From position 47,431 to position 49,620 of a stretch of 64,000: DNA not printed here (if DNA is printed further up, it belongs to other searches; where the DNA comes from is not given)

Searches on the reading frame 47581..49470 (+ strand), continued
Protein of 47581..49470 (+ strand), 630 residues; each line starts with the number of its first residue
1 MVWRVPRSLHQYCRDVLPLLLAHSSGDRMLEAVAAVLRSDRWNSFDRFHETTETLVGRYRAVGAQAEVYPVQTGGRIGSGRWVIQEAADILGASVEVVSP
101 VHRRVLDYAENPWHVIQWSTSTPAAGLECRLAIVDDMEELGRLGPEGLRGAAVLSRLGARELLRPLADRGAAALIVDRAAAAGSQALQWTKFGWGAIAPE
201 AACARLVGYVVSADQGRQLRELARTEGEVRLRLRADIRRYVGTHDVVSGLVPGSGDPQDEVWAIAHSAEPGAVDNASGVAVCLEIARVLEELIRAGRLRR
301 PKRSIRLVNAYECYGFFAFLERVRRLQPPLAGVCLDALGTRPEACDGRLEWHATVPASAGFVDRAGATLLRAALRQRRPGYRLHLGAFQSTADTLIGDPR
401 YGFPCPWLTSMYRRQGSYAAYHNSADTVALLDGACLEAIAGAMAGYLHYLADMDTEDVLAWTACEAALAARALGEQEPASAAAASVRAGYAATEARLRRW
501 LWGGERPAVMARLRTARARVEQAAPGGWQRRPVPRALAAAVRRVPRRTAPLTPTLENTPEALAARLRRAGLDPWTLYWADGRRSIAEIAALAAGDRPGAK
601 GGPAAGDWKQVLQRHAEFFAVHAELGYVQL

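Call 46: search_protein_families(library=pfam, proteins=[L112:967-2184:+, L155:1832-2557:+, L113:3-2021:+, L162:1744-5184:+, L154:4-1293:-, L141:1573-2283:+, L140:874-2235:-, L142:3909-4373:+, L147:3085-4884:-, L109:3068-4939:+], max_evalue=0.001)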
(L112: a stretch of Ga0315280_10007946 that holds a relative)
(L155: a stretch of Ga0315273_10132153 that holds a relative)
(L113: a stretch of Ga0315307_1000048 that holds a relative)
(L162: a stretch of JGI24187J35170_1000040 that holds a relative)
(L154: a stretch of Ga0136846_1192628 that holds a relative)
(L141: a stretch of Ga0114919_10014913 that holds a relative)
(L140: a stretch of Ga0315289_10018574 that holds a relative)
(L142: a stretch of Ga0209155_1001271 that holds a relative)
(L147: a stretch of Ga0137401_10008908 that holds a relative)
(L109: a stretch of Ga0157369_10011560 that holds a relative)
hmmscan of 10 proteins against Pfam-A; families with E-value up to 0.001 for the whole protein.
L112:967-2184:+ (406 aa): 4 families
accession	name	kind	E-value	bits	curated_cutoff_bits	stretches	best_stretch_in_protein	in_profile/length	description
PF01408.29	GFO_IDH_MocA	-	2.8e-21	76.9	24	1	40-158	1-119/120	Oxidoreductase family, NAD-binding Rossmann fold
PF22725.1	GFO_IDH_MocA_C3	-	5.1e-13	49.5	27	1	221-322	22-123/124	GFO/IDH/MocA C-terminal domain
PF19051.5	GFO_IDH_MocA_C2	-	1.8e-12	47.8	23.3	1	204-403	45-234/254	Oxidoreductase family, C-terminal alpha/beta domain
PF02894.22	GFO_IDH_MocA_C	-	5.8e-07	30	22.9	1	222-324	20-129/218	Oxidoreductase family, C-terminal alpha/beta domain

L155:1832-2557:+ (242 aa): 2 families
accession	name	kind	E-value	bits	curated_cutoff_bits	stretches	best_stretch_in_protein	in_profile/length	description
PF00149.33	Metallophos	-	2.9e-08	34.8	21.5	1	6-198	3-190/191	Calcineurin-like phosphoesterase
PF12850.12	Metallophos_2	-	0.00054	20.4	27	0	183-220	101-139/154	Calcineurin-like phosphoesterase superfamily domain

L113:3-2021:+ (673 aa): 2 families
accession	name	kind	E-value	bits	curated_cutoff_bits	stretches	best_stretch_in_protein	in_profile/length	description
PF02449.21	Glyco_hydro_42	-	3.9e-14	53.2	21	1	81-247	99-257/376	Beta-galactosidase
PF08532.16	Glyco_hydro_42M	-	9.1e-10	38.8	25.8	1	344-463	1-101/207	Beta-galactosidase trimerisation domain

L162:1744-5184:+ (1147 aa): 4 families
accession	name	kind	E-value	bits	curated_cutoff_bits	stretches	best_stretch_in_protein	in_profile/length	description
PF25183.1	OMP_b-brl_4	-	4e-226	753.7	30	1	253-1140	2-838/838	Outer membrane beta barrel domain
PF13620.12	CarboxypepD_reg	-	1e-18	67.9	32.3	1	39-119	2-82/82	Carboxypeptidase regulatory-like domain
PF00593.30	TonB_dep_Rec_b-barrel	-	4.1e-07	30.7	27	1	484-762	55-254/436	TonB dependent receptor-like, beta-barrel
PF17210.9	SdrD_B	-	0.00011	22.7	29.7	1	45-93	18-66/112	SdrD B-like domain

L154:4-1293:- (430 aa): 2 families
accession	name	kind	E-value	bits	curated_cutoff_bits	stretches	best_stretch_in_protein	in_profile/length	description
PF02838.20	Glyco_hydro_20b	-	1e-18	68.7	26.1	1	78-217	2-124/124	Glycosyl hydrolase family 20, domain 2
PF00728.28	Glyco_hydro_20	-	1.3e-13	51.5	22.3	1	274-417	73-226/348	Glycosyl hydrolase family 20, catalytic domain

L141:1573-2283:+ (237 aa): 0 families

L140:874-2235:- (454 aa): 1 family
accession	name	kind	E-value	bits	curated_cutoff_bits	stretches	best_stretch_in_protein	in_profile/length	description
PF00202.27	Aminotran_3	-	1.4e-83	281.3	30.5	1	48-449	8-403/403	Aminotransferase class-III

L142:3909-4373:+ (155 aa): 0 families

L147:3085-4884:- (600 aa): 0 families

L109:3068-4939:+ (624 aa): 0 families

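Call 50: search_protein_families(library=pfam, proteins=[P0150, P0228], max_evalue=10)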
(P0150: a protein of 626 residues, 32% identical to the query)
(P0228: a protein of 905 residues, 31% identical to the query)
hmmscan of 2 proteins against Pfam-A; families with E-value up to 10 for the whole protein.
P0150 (626 aa): 2 families
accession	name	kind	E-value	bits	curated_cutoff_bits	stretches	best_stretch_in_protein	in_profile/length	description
PF04389.22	Peptidase_M28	-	3.5e-11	43.6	21.3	1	239-424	2-184/193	Peptidase family M28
PF16254.10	DUF4910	-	0.0076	15.6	26.6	1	231-422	51-230/247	Domain of unknown function (DUF4910)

P0228 (905 aa): 4 families
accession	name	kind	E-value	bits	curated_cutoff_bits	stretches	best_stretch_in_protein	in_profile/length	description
PF02522.19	Antibiotic_NAT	-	5.4e-54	183.6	25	1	668-884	2-231/232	Aminoglycoside 3-N-acetyltransferase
PF04389.22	Peptidase_M28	-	8.8e-16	58.6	21.3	1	254-440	7-191/193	Peptidase family M28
PF16254.10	DUF4910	-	2.6e-10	40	26.6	1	241-436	51-235/247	Domain of unknown function (DUF4910)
PF09269.16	DUF1967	-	0.054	14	27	1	624-669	19-64/70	Domain of unknown function (DUF1967)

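Call 63: find_encoding_contigs(protein=P0123, flank=4000, max_places=3)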
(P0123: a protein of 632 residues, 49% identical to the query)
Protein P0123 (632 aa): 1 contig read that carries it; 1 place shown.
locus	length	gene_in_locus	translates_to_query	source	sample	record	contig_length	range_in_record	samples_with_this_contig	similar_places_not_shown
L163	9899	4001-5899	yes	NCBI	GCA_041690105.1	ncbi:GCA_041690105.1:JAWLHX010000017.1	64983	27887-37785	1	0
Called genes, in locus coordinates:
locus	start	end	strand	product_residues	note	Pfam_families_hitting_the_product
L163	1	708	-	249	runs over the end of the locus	PF04909:Amidohydro_2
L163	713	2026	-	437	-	PF01041:DegT_DnrJ_EryC1, PF01212:Beta_elim_lyase (weak)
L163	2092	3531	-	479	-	-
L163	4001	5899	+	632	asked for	PF04389:Peptidase_M28 (weak)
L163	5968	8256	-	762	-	PF13229:Beta_helix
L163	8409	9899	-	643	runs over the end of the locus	PF25174:Beta-prop_THOC3 (faint), PF26550:Tricorn_2nd (weak)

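Call 64: find_encoding_contigs(protein=P0128, flank=4000, max_places=3)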
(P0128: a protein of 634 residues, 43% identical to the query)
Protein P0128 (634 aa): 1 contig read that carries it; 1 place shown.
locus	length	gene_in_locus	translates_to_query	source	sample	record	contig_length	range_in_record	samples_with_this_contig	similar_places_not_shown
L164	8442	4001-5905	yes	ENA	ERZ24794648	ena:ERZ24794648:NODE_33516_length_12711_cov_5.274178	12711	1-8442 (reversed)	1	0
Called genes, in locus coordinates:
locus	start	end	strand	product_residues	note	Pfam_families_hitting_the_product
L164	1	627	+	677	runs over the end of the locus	PF00662:Proton_antipo_N, PF00361:Proton_antipo_M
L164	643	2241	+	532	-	PF00361:Proton_antipo_M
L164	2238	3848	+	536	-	PF00361:Proton_antipo_M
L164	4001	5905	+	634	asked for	PF04389:Peptidase_M28 (faint)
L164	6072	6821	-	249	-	PF13886:TM7S3_TM198 (weak)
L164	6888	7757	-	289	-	-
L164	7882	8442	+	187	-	?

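Call 73: find_encoding_contigs(protein=P0228, flank=8000, max_places=3)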
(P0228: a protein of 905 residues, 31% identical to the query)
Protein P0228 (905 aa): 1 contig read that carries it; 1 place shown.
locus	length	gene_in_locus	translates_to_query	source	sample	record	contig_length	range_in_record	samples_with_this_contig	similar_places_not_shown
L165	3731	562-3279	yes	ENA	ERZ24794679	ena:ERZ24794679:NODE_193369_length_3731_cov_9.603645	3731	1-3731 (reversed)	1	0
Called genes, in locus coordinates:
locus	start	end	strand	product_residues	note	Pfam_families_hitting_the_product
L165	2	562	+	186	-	?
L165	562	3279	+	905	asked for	PF16254:DUF4910, PF04389:Peptidase_M28, PF02522:Antibiotic_NAT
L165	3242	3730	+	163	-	?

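Call 74: find_encoding_contigs(protein=P0190, flank=8000, max_places=3)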
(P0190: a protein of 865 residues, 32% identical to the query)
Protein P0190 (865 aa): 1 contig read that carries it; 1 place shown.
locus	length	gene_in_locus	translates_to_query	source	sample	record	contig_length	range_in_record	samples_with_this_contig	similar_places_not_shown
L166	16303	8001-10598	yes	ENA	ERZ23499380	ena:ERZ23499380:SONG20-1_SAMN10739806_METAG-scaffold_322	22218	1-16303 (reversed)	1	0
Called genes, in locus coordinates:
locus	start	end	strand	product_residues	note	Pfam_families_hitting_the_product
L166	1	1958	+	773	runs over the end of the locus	-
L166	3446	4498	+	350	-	PF17389:Bac_rhamnosid6H, PF22422:MGH1-like_GH (faint), PF17390:Bac_rhamnosid_C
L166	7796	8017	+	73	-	-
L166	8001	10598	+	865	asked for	PF16254:DUF4910, PF04389:Peptidase_M28, PF02522:Antibiotic_NAT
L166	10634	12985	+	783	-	PF06165:GH94_b-supersand, PF17167:Glyco_hydro_94, PF06202:GDE_C (weak)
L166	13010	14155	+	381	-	PF01208:URO-D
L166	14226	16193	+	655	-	PF00474:SSF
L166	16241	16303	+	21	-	?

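Call 75: find_encoding_contigs(protein=P0219, flank=8000, max_places=3)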
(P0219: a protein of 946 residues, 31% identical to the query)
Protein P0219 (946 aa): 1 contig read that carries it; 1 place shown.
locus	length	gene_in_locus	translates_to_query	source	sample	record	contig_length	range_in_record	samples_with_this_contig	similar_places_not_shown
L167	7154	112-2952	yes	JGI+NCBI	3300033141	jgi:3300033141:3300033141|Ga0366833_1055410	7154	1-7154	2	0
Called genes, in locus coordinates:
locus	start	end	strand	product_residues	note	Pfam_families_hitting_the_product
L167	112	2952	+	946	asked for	PF02522:Antibiotic_NAT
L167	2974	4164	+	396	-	PF01979:Amidohydro_1, PF07969:Amidohydro_3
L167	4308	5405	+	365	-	PF07969:Amidohydro_3 (faint), PF01979:Amidohydro_1 (weak)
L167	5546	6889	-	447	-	PF01134:GIDA, PF01262:AlaDh_PNT_C (weak), PF01266:DAO, PF07992:Pyr_redox_2 (faint), PF12831:FAD_oxidored (weak), PF13450:NAD_binding_8 (weak)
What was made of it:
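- A distant fused homologue is followed by two Amidohydro_1/3 genes and a DAO-type oxidoreductase (call 75).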

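Call 80: search_protein_families(library=pfam, alignment_id=A7, max_evalue=0.00001)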
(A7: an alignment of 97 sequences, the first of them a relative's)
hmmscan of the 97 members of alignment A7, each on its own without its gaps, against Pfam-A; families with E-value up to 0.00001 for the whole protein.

A. member 1, L085:118-972:+ (285 aa): 7 families
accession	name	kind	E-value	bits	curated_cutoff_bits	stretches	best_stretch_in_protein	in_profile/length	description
PF13508.13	Acetyltransf_7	-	1.4e-19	70.7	27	1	47-126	2-83/84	Acetyltransferase (GNAT) domain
PF00583.31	Acetyltransf_1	-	4e-19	69.4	20.7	1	43-125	28-116/116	Acetyltransferase (GNAT) family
PF13527.13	Acetyltransf_9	-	7.5e-15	55.5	25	1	6-127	2-126/127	Acetyltransferase (GNAT) domain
PF13673.13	Acetyltransf_10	-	7.8e-14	52.2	23.6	1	41-132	23-114/128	Acetyltransferase (GNAT) domain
PF14542.12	Acetyltransf_CG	-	1.6e-06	28.5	30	1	61-122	12-73/80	GCN5-related N-acetyl-transferase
PF13480.13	Acetyltransf_6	-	2.1e-06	28.4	22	1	35-113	54-136/143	Acetyltransferase (GNAT) domain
PF08445.16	FR47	-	2.3e-06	27.9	22.1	0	69-128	18-80/86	FR47-like protein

B. families by the number of members that match (of 97 scanned): 91 families (the first 25 are shown)
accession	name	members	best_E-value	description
PF00149.33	Metallophos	7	6.9e-09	Calcineurin-like phosphoesterase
PF13414.12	TPR_11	4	4.6e-73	TPR repeat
PF07719.23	TPR_2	4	7e-70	Tetratricopeptide repeat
PF13181.12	TPR_8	4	1.1e-60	Tetratricopeptide repeat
PF00515.34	TPR_1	4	2.9e-56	Tetratricopeptide repeat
PF13432.12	TPR_16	4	5e-53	Tetratricopeptide repeat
PF13431.12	TPR_17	4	5.6e-49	Tetratricopeptide repeat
PF14559.12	TPR_19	4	9.7e-46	Tetratricopeptide repeat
PF13428.12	TPR_14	4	1.4e-36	Tetratricopeptide repeat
PF13424.12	TPR_12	4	6.3e-34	Tetratricopeptide repeat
PF13174.12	TPR_6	4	1.5e-25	Tetratricopeptide repeat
PF00027.35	cNMP_binding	4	3.6e-23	Cyclic nucleotide-binding domain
PF23914.1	TPR_CcmH_CycH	4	4.8e-22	Cytochrome c-type biogenesis protein H TPR domain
PF12895.13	ANAPC3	4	4.2e-19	Anaphase-promoting complex, cyclosome, subunit 3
PF13371.12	TPR_9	4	1.9e-18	Tetratricopeptide repeat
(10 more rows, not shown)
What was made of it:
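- GNAT acetyltransferases are immediate neighbours in 3 (call 80).
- Tried and rejected: 91 different Pfam families among 97 proteins; the most frequent was Metallophos, in 7 (call 80).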
